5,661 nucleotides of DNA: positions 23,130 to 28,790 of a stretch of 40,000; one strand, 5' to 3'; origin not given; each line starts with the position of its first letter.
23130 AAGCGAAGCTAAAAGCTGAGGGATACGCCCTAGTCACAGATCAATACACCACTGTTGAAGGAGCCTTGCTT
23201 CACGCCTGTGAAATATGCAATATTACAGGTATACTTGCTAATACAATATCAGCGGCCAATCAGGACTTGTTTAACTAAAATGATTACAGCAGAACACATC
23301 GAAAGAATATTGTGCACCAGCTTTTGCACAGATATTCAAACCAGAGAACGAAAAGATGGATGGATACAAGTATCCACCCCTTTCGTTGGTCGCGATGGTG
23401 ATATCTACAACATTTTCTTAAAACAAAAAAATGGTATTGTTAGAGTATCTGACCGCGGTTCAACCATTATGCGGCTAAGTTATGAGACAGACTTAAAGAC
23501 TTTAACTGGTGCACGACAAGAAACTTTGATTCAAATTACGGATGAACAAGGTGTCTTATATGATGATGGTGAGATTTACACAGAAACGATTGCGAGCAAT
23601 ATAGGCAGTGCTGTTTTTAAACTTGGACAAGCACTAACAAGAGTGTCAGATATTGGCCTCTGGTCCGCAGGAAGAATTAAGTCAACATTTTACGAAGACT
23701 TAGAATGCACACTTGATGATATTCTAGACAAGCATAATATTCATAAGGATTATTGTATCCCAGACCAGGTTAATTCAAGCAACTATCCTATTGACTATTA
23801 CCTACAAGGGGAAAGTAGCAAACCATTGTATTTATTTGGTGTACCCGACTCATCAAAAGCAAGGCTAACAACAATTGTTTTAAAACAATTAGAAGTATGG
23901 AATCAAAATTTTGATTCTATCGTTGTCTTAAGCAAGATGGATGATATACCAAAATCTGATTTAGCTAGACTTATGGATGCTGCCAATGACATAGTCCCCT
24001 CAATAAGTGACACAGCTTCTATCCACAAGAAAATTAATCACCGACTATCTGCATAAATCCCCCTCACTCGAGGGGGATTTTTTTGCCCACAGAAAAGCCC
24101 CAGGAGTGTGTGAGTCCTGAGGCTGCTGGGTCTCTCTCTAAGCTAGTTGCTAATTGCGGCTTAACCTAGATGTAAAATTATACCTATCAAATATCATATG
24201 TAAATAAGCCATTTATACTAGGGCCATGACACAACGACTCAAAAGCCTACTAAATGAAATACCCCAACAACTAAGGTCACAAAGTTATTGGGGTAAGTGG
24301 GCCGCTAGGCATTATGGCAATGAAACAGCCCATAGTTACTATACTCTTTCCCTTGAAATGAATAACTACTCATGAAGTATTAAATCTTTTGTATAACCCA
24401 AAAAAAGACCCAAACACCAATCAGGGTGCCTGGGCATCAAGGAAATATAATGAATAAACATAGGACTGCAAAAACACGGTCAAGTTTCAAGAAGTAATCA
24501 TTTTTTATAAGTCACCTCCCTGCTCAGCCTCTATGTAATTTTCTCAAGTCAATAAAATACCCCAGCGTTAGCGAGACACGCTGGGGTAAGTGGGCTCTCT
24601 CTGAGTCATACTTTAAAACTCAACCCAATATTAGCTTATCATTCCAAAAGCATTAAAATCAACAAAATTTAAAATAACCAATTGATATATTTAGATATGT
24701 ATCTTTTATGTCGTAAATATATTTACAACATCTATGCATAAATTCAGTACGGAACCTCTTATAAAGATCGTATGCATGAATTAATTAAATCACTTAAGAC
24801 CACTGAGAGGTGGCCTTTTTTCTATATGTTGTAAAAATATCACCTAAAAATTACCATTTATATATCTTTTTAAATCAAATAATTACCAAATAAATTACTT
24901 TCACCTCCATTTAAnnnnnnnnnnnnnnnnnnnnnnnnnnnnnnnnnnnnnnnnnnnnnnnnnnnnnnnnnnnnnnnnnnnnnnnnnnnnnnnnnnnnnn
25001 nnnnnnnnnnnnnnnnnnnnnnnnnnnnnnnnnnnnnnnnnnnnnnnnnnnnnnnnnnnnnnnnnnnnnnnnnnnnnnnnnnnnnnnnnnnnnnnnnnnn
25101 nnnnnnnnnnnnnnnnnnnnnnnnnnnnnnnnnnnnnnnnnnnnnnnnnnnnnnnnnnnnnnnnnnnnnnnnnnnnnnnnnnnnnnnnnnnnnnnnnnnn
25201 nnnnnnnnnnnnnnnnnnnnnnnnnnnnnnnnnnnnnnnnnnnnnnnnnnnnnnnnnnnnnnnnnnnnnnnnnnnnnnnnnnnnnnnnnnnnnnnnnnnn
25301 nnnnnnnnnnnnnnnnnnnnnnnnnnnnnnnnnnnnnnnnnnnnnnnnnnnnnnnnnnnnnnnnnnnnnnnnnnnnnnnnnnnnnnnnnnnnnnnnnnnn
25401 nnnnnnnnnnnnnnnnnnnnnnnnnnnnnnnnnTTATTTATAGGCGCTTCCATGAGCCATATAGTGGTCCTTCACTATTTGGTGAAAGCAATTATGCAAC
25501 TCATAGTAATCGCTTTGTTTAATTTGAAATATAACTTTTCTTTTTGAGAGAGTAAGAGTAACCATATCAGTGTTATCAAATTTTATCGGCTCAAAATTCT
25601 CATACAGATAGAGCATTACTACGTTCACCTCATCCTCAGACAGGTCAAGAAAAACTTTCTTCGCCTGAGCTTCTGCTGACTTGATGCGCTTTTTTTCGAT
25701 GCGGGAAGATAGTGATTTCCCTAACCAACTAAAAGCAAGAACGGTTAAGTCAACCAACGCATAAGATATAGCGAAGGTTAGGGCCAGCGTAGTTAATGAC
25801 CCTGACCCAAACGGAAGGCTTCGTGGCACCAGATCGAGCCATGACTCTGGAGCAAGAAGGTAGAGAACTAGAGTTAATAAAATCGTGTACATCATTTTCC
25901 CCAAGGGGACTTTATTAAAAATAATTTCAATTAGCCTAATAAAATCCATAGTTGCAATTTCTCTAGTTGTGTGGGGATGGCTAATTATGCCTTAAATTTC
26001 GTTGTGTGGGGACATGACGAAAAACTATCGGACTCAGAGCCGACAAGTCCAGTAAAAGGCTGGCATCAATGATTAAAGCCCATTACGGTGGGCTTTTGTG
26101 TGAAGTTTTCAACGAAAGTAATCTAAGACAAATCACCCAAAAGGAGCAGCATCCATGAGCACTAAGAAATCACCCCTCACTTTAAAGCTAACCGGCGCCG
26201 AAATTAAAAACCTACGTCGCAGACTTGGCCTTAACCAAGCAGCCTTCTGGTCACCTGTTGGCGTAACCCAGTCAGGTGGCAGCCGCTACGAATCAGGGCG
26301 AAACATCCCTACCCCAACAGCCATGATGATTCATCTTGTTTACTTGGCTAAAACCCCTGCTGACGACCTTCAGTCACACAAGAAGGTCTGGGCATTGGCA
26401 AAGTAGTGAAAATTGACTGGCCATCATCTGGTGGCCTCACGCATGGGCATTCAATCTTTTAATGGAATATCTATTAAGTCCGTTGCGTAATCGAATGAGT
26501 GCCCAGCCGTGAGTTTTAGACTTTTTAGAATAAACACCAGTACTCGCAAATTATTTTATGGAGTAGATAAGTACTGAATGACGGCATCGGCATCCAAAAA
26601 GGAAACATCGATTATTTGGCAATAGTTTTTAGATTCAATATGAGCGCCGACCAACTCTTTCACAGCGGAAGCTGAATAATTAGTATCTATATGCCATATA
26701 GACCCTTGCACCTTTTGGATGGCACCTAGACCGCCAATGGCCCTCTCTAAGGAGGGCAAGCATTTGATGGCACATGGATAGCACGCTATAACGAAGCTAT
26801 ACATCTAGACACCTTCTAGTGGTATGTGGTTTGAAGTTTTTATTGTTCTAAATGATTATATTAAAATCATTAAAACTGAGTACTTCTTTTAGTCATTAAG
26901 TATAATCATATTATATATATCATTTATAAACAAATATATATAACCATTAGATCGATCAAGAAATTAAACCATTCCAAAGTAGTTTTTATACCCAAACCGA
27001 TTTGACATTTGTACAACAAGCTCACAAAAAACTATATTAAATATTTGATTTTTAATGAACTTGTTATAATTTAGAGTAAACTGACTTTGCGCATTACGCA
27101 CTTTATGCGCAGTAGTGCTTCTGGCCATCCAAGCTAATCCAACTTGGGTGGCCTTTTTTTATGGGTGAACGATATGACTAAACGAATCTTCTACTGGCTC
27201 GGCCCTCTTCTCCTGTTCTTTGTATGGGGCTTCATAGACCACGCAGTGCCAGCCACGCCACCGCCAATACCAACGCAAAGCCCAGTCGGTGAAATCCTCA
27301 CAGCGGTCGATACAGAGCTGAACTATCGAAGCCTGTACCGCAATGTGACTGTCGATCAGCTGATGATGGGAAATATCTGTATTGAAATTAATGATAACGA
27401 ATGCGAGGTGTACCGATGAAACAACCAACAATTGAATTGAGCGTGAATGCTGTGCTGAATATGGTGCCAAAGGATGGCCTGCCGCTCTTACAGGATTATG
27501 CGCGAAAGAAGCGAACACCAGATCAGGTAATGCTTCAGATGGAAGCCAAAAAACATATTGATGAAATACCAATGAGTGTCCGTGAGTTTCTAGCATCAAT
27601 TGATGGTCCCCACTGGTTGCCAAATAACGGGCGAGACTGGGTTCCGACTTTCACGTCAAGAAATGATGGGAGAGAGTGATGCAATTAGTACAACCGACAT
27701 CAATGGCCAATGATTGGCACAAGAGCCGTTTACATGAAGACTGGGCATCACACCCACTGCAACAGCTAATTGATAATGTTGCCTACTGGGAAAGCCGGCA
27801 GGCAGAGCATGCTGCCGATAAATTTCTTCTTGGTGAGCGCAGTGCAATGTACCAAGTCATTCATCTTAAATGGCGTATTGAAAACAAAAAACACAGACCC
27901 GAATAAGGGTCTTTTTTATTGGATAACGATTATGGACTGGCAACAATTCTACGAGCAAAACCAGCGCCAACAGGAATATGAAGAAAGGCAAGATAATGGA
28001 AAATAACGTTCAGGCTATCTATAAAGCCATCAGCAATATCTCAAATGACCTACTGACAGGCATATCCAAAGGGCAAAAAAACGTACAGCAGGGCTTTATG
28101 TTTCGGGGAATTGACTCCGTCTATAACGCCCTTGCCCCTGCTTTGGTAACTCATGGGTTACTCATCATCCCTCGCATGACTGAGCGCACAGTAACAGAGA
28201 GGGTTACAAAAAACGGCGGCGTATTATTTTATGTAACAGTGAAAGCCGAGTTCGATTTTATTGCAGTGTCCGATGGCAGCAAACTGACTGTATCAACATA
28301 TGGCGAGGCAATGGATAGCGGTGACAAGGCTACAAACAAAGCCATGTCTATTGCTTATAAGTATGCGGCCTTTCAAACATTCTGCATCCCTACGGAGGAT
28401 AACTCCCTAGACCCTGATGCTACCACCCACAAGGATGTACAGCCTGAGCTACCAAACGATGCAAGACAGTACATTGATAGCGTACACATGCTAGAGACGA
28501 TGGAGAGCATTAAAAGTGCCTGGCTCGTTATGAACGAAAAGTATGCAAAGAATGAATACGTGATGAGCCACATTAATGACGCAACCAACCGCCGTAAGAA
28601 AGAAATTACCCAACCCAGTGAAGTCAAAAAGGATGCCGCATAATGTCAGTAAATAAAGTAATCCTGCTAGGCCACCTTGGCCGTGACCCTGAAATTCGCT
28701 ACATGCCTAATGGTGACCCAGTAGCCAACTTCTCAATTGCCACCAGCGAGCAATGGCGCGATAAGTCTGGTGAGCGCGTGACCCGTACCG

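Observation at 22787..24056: Terminator-insulated two-gene cassette in the rexAB slot: candidate uncharacterised prophage defence pair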

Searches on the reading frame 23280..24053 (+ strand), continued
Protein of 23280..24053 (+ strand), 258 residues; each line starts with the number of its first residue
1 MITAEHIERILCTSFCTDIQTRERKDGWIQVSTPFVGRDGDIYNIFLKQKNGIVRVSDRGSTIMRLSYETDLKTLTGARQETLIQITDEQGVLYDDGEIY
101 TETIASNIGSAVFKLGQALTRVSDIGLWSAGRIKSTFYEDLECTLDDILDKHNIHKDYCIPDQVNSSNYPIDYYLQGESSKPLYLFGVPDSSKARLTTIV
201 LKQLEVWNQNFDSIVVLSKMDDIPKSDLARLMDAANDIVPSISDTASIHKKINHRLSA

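Call 91: find_encoding_contigs(protein=P0114, flank=7000, max_places=2)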
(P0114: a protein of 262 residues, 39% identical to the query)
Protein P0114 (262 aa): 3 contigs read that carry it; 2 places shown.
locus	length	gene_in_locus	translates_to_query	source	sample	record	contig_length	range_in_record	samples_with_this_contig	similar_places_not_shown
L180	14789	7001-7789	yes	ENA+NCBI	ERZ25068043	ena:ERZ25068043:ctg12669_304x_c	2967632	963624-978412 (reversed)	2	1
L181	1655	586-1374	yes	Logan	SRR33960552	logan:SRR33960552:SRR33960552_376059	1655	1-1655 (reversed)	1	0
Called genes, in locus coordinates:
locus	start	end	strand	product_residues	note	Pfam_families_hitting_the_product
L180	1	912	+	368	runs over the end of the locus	PF04754:Transposase_31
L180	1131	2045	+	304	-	PF14236:DruA, PF13808:DDE_Tnp_1_assoc (weak)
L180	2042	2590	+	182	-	PF01609:DDE_Tnp_1 (faint)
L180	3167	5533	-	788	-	PF22548:AEP-TOTE, PF04851:ResIII, PF00270:DEAD, PF00271:Helicase_C (weak)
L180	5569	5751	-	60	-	PF05016:ParE_toxin (weak)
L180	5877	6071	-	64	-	PF03693:ParD_antitoxin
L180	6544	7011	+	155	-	-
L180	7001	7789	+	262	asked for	PF08861:DUF1828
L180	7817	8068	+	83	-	-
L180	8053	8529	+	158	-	-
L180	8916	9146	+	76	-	-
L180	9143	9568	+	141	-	PF11712:Vma12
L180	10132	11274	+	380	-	PF04754:Transposase_31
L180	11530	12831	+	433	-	PF05199:GMC_oxred_C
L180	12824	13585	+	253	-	-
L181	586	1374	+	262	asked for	PF08861:DUF1828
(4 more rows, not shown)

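Call 97: find_encoding_contigs(protein=P0060, flank=7000, max_places=1)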
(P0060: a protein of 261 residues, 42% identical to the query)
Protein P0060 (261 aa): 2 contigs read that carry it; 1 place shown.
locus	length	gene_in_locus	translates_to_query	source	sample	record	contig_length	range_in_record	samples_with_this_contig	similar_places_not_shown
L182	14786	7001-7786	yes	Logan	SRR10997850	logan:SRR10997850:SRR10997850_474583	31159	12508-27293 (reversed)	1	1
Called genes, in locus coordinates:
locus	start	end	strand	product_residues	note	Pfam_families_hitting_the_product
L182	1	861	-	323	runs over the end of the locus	PF01073:3Beta_HSD, PF01370:Epimerase, PF02719:Polysacc_synt_2, PF04321:RmlD_sub_bind, PF05368:NmrA, PF07993:NAD_binding_4, PF13460:NAD_binding_10, PF16363:GDP_Man_Dehyd, +1 more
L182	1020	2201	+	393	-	PF00491:Arginase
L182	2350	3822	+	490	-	PF00370:FGGY_N, PF02782:FGGY_C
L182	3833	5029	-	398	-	PF22244:GCE_fung, PF00326:Peptidase_S9 (weak)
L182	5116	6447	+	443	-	PF27526:XylA2_C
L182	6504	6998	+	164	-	-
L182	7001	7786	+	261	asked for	PF08861:DUF1828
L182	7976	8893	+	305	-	PF00291:PALP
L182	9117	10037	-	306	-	-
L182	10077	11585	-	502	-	PF00144:Beta-lactamase, PF11954:DUF3471 (weak)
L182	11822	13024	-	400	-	PF10509:GalKase_gal_bdg, PF00288:GHMP_kinases_N, PF08544:GHMP_kinases_C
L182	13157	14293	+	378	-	PF14289:DUF4369, PF00578:AhpC-TSA, PF08534:Redoxin, PF00085:Thioredoxin, PF13905:Thioredoxin_8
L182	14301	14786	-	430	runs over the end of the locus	PF02844:GARS_N, PF01071:GARS_A, PF02786:CPSase_L_D2 (faint), PF02843:GARS_C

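Call 98: find_encoding_contigs(protein=P0069, flank=7000, max_places=1)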
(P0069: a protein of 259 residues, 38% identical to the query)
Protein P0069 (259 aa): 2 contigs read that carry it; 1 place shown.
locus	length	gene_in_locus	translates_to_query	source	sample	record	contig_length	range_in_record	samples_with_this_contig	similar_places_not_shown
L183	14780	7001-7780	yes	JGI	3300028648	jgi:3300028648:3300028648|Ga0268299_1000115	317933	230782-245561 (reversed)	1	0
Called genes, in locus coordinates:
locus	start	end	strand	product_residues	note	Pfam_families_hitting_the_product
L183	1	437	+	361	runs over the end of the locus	PF08240:ADH_N, PF16912:Glu_dehyd_C (weak), PF00107:ADH_zinc_N, PF13602:ADH_zinc_N_2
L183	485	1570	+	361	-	PF08240:ADH_N, PF00107:ADH_zinc_N, PF13602:ADH_zinc_N_2 (weak)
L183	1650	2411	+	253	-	PF00106:adh_short, PF08659:KR, PF23441:SDR, PF13561:adh_short_C2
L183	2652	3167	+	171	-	PF08238:Sel1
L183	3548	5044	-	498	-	PF02878:PGM_PMM_I, PF02879:PGM_PMM_II, PF02880:PGM_PMM_III, PF00408:PGM_PMM_IV (weak)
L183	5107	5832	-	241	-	PF13650:Asp_protease_2, PF13975:gag-asp_proteas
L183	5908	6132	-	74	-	PF06945:DUF1289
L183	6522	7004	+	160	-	PF22398:DUF6978 (weak)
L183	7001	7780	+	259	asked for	PF08861:DUF1828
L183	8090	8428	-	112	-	PF12599:DUF3768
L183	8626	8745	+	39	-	-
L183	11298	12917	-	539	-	PF00083:Sugar_tr, PF07690:MFS_1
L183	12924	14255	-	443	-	PF13435:Cytochrome_C554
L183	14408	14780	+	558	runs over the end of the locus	PF05157:MshEN, PF00437:T2SSE, PF13401:AAA_22 (weak)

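Call 99: find_encoding_contigs(protein=P0056, flank=7000, max_places=1)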
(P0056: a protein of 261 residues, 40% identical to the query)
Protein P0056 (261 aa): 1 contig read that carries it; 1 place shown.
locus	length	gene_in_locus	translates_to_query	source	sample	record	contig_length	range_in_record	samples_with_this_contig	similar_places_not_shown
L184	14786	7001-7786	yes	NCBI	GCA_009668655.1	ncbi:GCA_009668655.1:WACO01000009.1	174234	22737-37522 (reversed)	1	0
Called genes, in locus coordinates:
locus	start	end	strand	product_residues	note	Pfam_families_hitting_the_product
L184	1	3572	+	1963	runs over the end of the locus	PF00270:DEAD, PF04851:ResIII (weak), PF27116:YjiV_N, PF00271:Helicase_C, PF09369:MZB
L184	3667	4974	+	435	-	-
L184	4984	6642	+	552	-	PF12161:HsdM_N, PF02384:N6_Mtase, PF07669:Eco57I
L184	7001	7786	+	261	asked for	PF08861:DUF1828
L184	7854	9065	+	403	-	PF01420:Methylase_S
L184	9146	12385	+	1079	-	-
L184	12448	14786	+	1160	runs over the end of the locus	PF13643:DUF4145 (weak), PF04313:HSDR_N, PF04851:ResIII, PF00270:DEAD, PF18766:SWI2_SNF2, PF00271:Helicase_C (weak), PF08463:EcoEI_R_C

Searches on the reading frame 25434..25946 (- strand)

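Call 3: search_protein_families(library=pfam, proteins=[window:25434-25946:-], max_evalue=0.1)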
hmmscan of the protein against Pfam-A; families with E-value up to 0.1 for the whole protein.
window:25434-25946:- (170 aa): 1 family
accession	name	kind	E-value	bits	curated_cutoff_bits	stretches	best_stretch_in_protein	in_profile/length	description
PF14163.11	SieB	-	2.3e-06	27.7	26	1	19-152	1-128/147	Super-infection exclusion protein B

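Call 4: search_protein_families(library=padloc, proteins=[window:25434-25946:-], max_evalue=1)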
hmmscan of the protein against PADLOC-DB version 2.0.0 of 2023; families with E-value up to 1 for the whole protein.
window:25434-25946:- (170 aa): 1 family
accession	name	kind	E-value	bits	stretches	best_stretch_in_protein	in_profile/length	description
PDLC03362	MTase_II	-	0.009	12.9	1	63-164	316-416/438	Type II methyltransferase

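Call 5: search_protein_families(library=phrogs, proteins=[window:25434-25946:-], max_evalue=0.01)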
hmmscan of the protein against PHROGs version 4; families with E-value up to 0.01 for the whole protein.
window:25434-25946:- (170 aa): 1 family
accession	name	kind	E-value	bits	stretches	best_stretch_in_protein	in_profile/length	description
phrog_6399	-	moron, auxiliary metabolic gene and host takeover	1.8e-07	32.3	1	5-116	10-118/183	SieB superinfection exclusion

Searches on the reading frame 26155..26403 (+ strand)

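Call 3: search_protein_families(library=pfam, proteins=[window:26155-26403:+], max_evalue=0.1)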
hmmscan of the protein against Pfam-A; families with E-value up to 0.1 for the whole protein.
window:26155-26403:+ (83 aa): 5 families
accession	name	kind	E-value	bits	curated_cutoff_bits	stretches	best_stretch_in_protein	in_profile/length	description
PF22495.2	HTH_92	-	5e-22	77.4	27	1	19-62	2-45/45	RsaL-like HTH domain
PF13560.12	HTH_31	-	9.8e-07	29.4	27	1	14-56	3-46/64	Helix-turn-helix domain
PF15731.11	MqsA_antitoxin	-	0.00017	22.1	30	1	12-68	69-124/131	Antitoxin component of bacterial toxin-antitoxin system, MqsA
PF01381.28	HTH_3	-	0.0021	18.5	23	1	17-56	1-40/55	Helix-turn-helix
PF12844.13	HTH_19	-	0.0036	17.6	30.2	1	14-62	1-48/64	Helix-turn-helix domain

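Call 5: search_protein_families(library=phrogs, proteins=[window:26155-26403:+], max_evalue=0.01)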
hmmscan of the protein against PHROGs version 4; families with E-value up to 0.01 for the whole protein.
window:26155-26403:+ (83 aa): 6 families
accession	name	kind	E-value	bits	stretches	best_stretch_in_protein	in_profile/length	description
phrog_17513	-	transcription regulation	1.1e-11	45.9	1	12-70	9-69/118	transcriptional regulator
phrog_2104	-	unknown function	8.6e-05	23.7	1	14-59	41-86/103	-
phrog_8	-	transcription regulation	0.00055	20.5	1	18-59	164-204/346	transcriptional regulator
phrog_4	-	transcription regulation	0.00068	19.7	1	13-72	137-191/400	transcriptional repressor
phrog_4836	-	transcription regulation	0.0021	18.6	1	14-59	77-121/194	CII-like regulator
phrog_5119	-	unknown function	0.0061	17.4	1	11-69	52-111/152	-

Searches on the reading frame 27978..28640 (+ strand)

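Call 33: search_protein_families(library=phrogs, proteins=[window:27978-28640:+], max_evalue=0.0001)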
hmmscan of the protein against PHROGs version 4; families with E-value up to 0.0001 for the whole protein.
window:27978-28640:+ (221 aa): 3 families
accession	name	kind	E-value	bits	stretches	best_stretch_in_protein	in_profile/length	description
phrog_155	-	DNA, RNA and nucleotide metabolism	8.5e-36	125.1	1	8-210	62-257/308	Erf-like ssDNA annealing protein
phrog_21649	-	unknown function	5.1e-24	86.1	1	11-164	39-185/351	-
phrog_34331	-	unknown function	4.5e-22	79.9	1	27-153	34-165/239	-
